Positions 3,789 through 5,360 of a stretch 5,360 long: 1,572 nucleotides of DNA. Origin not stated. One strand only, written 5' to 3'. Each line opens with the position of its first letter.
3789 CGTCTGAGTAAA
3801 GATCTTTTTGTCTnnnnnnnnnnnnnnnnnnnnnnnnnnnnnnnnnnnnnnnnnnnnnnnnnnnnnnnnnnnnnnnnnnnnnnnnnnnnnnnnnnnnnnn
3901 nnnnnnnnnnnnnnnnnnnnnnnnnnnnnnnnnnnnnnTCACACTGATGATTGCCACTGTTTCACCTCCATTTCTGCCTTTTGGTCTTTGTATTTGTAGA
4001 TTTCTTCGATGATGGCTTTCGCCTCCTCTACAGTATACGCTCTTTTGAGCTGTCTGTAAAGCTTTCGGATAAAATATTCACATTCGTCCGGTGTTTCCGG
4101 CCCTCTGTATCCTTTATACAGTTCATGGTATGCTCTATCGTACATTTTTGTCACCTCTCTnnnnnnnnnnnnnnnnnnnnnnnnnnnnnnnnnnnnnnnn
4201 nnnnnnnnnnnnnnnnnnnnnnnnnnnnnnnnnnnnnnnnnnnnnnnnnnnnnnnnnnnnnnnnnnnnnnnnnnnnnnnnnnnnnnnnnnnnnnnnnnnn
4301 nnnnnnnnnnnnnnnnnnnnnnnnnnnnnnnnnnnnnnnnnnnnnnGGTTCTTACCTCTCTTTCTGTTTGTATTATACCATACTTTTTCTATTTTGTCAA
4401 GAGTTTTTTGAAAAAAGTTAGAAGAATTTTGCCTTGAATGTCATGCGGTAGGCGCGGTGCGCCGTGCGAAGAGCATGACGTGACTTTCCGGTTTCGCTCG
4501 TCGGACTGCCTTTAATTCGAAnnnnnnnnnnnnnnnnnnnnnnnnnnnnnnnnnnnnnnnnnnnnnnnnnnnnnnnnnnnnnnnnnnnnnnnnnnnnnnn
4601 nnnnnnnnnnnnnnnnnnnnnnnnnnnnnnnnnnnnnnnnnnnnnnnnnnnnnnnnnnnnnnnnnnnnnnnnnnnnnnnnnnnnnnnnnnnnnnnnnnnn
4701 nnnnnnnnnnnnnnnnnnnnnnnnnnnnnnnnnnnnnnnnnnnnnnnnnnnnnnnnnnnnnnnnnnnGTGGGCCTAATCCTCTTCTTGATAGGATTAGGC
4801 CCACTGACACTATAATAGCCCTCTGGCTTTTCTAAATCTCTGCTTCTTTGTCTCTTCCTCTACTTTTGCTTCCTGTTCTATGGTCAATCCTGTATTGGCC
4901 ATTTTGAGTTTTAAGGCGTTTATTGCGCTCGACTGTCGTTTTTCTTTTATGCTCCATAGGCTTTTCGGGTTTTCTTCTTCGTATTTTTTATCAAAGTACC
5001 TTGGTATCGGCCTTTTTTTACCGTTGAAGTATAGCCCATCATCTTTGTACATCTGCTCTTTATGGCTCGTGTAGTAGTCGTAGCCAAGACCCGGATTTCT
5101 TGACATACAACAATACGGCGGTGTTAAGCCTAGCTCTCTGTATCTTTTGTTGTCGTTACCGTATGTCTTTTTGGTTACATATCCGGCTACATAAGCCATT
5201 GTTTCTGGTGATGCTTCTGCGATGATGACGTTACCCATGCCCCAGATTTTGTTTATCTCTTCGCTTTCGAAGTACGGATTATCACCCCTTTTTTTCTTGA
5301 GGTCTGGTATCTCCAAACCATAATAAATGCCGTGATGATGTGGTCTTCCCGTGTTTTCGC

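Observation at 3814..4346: Promoter-proximal module of three small ORFs with no recognisable microvirus counterpart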

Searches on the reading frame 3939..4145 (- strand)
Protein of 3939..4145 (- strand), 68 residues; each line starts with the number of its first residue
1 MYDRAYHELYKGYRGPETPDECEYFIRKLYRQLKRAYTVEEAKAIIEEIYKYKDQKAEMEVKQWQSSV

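Call 3: search_protein_families(library=pfam, proteins=[window:3939-4145:-], max_evalue=1)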
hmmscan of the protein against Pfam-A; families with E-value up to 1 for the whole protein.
window:3939-4145:- (68 aa): 3 families
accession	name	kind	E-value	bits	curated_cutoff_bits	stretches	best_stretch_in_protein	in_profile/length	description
PF23131.1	DotY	-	0.01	16.1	27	1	8-55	8-55/220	DotY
PF05184.20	SapB_1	-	0.019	15.4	25.2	1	20-48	4-32/38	Saposin-like type B, region 1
PF14917.11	CCDC74_C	-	0.089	13.6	25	1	16-58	9-52/126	Coiled coil protein 74, C terminal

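Call 4: search_protein_families(library=phrogs, proteins=[window:3939-4145:-], max_evalue=1)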
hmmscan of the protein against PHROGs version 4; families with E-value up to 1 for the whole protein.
window:3939-4145:- (68 aa): 3 families
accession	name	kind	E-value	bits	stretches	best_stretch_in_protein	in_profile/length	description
phrog_1838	-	unknown function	0.038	15.5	1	1-34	15-48/67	-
phrog_28175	-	unknown function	0.089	13.8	1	28-54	17-43/44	-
phrog_13193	-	unknown function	0.14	13.1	1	26-64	38-76/189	-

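Call 26: find_homologous_proteins(query=window:3942-4145:-, max_evalue=0.01)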
Query seq(68 aa) (68 aa): 121 proteins with E <= 0.01 among 121 candidates; the best 120 are listed.
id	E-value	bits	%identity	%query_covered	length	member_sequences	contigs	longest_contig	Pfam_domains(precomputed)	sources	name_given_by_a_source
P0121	3.1e-36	140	96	100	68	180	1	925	-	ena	-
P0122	1.1e-34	135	94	100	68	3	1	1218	-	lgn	-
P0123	4.2e-34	133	96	100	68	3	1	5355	-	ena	-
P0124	5.6e-34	132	91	100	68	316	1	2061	-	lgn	-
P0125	5.9e-34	132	94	100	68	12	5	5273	-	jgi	jgi:hypothetical protein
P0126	1.1e-32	128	88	100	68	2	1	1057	-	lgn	-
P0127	1.2e-32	128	90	100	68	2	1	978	-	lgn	-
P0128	3.3e-32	127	87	100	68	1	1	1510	-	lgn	-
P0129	4.9e-32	126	88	100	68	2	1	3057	-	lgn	-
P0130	5.4e-32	126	84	100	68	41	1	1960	-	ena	-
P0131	6.8e-32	126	87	100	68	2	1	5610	-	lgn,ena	-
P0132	5.1e-31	123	84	100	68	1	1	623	-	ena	-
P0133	1.2e-30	122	82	100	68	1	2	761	-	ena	-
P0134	1.8e-30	121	84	100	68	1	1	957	-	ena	-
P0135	2.0e-30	121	84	100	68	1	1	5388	-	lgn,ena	-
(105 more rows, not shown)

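Call 45: search_solved_structures(query=A2, max_evalue=10, show_alignments=2)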
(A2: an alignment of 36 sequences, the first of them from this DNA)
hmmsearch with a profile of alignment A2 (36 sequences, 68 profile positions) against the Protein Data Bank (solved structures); distinct sequences matched with E-value up to 10: 13.
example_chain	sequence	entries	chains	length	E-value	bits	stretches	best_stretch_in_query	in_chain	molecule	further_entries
9bb1_A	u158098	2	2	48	0.19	14.8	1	31-53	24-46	Peptostreptococcal albumin-binding protein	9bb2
9bb7_A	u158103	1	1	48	0.21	14.6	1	31-53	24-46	Peptostreptococcal albumin-binding protein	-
9bb6_A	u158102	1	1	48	0.22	14.6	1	31-53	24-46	Peptostreptococcal albumin-binding protein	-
1gab_A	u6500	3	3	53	0.29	14.2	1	31-52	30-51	PROTEIN PAB | Peptostreptococcal albumin-binding protein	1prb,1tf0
2vdb_B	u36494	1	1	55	0.3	14.1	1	31-52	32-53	PEPTOSTREPTOCOCCAL ALBUMIN-BINDING PROTEIN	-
2j5y_A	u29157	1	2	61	0.37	13.8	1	31-52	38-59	PEPTOSTREPTOCOCCAL ALBUMIN-BINDING PROTEIN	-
9bb3_A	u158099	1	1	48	0.43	13.6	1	31-53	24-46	Peptostreptococcal albumin-binding protein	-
9bb5_A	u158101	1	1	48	0.52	13.4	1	32-53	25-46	Peptostreptococcal albumin-binding protein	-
1gjs_A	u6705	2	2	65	0.56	13.3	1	26-49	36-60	IMMUNOGLOBULIN G BINDING PROTEIN G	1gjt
6tda_L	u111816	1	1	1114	0.74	12.9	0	39-62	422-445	Chromatin structure-remodeling complex protein RSC8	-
9bb4_A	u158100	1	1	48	0.74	12.9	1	32-53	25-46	Peptostreptococcal albumin-binding protein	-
8esq_Q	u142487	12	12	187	1.4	12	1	6-57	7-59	60S ribosomal protein L18-A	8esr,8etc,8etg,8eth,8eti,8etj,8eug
4onr_A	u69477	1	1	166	2.3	11.3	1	41-62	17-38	DECORIN-BINDING PROTEIN DbpA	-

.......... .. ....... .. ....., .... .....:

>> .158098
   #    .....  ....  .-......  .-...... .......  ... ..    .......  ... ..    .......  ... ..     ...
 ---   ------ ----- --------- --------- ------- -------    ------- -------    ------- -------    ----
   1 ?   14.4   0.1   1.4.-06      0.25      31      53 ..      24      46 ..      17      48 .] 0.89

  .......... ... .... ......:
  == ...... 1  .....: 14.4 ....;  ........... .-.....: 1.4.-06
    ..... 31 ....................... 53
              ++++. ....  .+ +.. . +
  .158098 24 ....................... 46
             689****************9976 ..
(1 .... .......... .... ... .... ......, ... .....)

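Call 57: predict_structure(alignment_id=A2)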
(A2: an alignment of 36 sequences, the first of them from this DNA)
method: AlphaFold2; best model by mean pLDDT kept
length: 68 residues; sequences in the alignment: 36
mean_pLDDT: 84.9   pTM: 0.67
mean pLDDT of the five models: 84.9, 84.7, 81.8, 79.9, 79.8
residues with pLDDT >= 90: 37; 70-90: 18; 50-70: 11; < 50: 2
segments of 3 or more residues with pLDDT < 50: none
pLDDT, mean of each block of 10 residues (from residue 1): 59 78 91 93 94 94 86
secondary structure, 60 per line:
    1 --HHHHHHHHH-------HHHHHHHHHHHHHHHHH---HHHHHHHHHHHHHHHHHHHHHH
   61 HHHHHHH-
elements in order: H3-11 H19-35 H39-67

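Call 61: fold_search(model_id=the predicted structure, library=pdb)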
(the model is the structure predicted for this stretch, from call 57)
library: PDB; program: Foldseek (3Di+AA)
matches with E <= 10: 94; with E <= 0.001: 0
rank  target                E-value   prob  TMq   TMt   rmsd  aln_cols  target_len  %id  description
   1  4a5x_A                9.9e-01  0.82  0.67  0.63   4.7        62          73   22  Structures of MITD1 (released 2012-11-14)
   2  4a5x_B                1.4e+00  0.66  0.60  0.56   4.8        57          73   23  Structures of MITD1 (released 2012-11-14)
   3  2ymb_D                2.0e+00  0.82  0.65  0.20   1.1        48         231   21  Structures of MITD1 (released 2012-10-24)
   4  2ymb_C                2.1e+00  0.80  0.58  0.18   0.9        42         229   21  Structures of MITD1 (released 2012-10-24)
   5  4afl_F                2.3e+00  0.80  0.65  0.49   1.0        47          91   19  The crystal structure of the ING4 dimerization domain reveals the functional organization of the ING family of chromat (released 2012-02-22)
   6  9hlx_A                2.4e+00  0.82  0.59  0.04   0.6        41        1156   15  Structure of Ba1Cas12a3 binary complex (released 2025-12-17)
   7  6dju_B                3.0e+00  0.20  0.52  0.07   7.6        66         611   23  Mtb ClpB in complex with ATPgammaS and casein, Conformer 1 (released 2018-09-26)
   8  2v6x_A                3.2e+00  0.57  0.61  0.51   1.9        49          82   14  Stractural insight into the interaction between ESCRT-III and Vps4 (released 2007-10-16)
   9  5fvl_A                3.2e+00  0.57  0.61  0.51   1.9        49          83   14  Crystal structure of Vps4-Vps20 complex from S.cerevisiae (released 2016-04-27)
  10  4niq_A                3.4e+00  0.63  0.64  0.53   1.6        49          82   14  Crystal Structure of Vps4 MIT-Vfa1 MIM2 (released 2014-03-05)
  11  3bes_R                3.4e+00  0.21  0.44  0.15   3.1        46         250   13  Structure of a Poxvirus ifngbp/ifng Complex (released 2008-02-12)
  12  1yxr_MODEL_1_A        3.6e+00  0.47  0.60  0.53   2.2        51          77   14  NMR Structure of VPS4A MIT Domain (released 2005-09-06)
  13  9qcl_A                3.6e+00  0.30  0.61  0.08   7.0        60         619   22  S.aureus ClpC tetradecameric resting state (released 2025-08-27)
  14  4niq_B                3.9e+00  0.54  0.64  0.56   2.2        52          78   10  Crystal Structure of Vps4 MIT-Vfa1 MIM2 (released 2014-03-05)
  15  7vzg_D                3.9e+00  0.38  0.55  0.62   4.3        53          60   17  Structure of the Acidobacteria homodimeric reaction center bound with cytochrome c (the larger form) (released 2023-02-22)
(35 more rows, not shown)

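Call 63: search_protein_families(library=ncbifam, proteins=[window:3939-4145:-], max_evalue=1)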
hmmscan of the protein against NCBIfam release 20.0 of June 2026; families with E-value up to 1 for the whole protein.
window:3939-4145:- (68 aa): 0 families

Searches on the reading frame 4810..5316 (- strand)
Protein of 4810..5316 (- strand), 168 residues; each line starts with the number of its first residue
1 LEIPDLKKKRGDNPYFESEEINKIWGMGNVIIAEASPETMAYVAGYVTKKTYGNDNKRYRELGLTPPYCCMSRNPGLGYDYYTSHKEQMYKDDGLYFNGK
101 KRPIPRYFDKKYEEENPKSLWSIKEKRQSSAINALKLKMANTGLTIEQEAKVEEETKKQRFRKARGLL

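Call 3: search_protein_families(library=pfam, proteins=[window:4810-5316:-], max_evalue=1)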
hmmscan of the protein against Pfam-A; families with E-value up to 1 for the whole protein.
window:4810-5316:- (168 aa): 1 family
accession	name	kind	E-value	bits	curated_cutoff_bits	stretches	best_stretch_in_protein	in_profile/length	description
PF23343.2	REP_ORF2-G2P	-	0.017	15.8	27.8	1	14-50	63-98/99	Replication-associated protein ORF2/G2P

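Call 4: search_protein_families(library=phrogs, proteins=[window:4810-5316:-], max_evalue=1)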
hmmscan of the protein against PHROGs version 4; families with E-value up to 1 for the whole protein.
window:4810-5316:- (168 aa): 2 families
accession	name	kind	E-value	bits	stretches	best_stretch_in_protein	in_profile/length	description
phrog_942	-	DNA, RNA and nucleotide metabolism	3.4e-51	176.1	1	2-164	186-351/501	replication initiation protein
phrog_14302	-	unknown function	0.061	14.8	1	89-158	6-71/85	-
